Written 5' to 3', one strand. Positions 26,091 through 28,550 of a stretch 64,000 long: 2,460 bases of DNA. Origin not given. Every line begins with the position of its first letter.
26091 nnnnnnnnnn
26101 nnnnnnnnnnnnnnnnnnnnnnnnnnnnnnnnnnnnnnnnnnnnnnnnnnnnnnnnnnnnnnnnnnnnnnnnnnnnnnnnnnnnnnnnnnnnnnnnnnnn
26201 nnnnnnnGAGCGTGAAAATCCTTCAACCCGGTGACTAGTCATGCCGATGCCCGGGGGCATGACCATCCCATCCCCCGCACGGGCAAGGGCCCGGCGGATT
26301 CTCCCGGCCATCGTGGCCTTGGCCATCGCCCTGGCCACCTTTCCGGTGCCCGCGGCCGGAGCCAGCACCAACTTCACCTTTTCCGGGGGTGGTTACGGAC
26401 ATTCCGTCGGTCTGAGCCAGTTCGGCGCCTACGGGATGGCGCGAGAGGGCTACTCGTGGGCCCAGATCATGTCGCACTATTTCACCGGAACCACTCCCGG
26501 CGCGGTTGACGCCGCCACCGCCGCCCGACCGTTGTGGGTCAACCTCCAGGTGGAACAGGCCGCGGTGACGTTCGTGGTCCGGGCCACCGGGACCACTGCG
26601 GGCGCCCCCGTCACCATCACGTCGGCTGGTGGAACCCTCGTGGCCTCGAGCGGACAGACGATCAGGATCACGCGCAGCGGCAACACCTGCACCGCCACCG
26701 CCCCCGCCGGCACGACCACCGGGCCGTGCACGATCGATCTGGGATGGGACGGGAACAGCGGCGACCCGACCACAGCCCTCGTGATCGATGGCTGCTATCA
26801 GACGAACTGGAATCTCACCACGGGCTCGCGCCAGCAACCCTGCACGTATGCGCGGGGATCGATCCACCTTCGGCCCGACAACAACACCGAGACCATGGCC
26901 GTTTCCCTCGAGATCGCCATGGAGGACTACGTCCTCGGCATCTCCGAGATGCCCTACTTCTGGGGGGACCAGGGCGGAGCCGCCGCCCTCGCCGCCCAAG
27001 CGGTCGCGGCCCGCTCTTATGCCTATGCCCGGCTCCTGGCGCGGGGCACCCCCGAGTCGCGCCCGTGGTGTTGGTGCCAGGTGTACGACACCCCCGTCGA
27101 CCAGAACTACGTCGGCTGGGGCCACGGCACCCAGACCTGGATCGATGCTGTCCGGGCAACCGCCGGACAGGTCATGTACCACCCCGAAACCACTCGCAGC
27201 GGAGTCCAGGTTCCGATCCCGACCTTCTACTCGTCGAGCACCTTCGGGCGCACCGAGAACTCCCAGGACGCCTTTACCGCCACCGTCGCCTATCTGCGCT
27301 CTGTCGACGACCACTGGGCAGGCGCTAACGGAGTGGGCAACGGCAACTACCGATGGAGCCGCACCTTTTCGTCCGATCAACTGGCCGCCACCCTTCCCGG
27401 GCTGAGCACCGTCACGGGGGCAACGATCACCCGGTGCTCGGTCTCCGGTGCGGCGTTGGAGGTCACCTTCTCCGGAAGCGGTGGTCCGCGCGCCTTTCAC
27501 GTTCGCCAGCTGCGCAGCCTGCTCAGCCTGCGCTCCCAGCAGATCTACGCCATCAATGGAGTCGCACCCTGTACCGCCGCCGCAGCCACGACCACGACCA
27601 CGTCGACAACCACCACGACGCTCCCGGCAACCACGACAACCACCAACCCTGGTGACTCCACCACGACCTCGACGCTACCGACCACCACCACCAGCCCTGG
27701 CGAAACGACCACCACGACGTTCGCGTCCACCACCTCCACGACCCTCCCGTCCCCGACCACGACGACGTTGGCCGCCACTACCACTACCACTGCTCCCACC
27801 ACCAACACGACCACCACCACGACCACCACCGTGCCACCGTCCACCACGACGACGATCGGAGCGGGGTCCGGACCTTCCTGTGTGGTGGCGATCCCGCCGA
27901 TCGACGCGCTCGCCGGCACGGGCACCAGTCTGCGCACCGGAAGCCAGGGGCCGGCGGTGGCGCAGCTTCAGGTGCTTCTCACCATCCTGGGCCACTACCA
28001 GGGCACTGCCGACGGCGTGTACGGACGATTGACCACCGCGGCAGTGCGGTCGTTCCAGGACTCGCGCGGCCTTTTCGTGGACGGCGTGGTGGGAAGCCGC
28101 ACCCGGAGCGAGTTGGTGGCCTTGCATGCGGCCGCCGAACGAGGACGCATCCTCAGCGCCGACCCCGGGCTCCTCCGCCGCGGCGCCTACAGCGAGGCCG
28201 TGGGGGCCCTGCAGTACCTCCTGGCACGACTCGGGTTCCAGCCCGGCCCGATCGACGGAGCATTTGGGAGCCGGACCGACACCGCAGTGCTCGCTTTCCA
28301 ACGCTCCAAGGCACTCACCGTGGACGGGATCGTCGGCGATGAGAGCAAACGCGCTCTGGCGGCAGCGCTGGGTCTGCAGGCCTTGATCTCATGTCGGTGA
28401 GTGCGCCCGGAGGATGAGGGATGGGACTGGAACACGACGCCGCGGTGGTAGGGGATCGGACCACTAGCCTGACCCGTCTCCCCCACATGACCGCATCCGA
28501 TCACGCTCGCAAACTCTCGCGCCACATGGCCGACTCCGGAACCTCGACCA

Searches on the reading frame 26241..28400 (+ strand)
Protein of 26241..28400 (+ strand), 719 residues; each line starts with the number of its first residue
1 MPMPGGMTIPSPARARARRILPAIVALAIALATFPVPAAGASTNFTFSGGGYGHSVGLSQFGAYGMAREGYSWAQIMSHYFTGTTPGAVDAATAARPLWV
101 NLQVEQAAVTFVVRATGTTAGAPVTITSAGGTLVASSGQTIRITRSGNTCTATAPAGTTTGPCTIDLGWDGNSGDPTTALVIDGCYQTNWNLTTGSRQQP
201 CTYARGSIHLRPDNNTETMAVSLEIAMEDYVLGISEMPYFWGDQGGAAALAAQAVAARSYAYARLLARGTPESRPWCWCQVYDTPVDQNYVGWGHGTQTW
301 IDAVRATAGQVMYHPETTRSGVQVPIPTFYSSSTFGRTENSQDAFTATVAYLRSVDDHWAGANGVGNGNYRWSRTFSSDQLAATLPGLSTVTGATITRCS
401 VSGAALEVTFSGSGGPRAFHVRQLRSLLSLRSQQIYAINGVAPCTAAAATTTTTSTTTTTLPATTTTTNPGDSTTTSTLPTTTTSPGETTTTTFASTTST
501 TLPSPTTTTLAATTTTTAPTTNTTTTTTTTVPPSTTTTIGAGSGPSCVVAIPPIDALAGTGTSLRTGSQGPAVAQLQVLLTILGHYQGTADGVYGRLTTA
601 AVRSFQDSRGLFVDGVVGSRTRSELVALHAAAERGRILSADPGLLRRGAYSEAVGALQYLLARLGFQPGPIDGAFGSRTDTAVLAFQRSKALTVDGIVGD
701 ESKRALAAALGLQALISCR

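Call 39: search_protein_families(library=pfam, proteins=[window:26241-28400:+], max_evalue=0.0001)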
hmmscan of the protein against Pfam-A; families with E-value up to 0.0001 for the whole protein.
window:26241-28400:+ (719 aa): 2 families
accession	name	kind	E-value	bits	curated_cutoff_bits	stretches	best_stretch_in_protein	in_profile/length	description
PF01471.23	PG_binding_1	-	6.1e-32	110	23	2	569-623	1-55/57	Putative peptidoglycan binding domain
PF08486.15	SpoIID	-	4.2e-10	40.6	23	1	218-313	4-96/97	Stage II sporulation protein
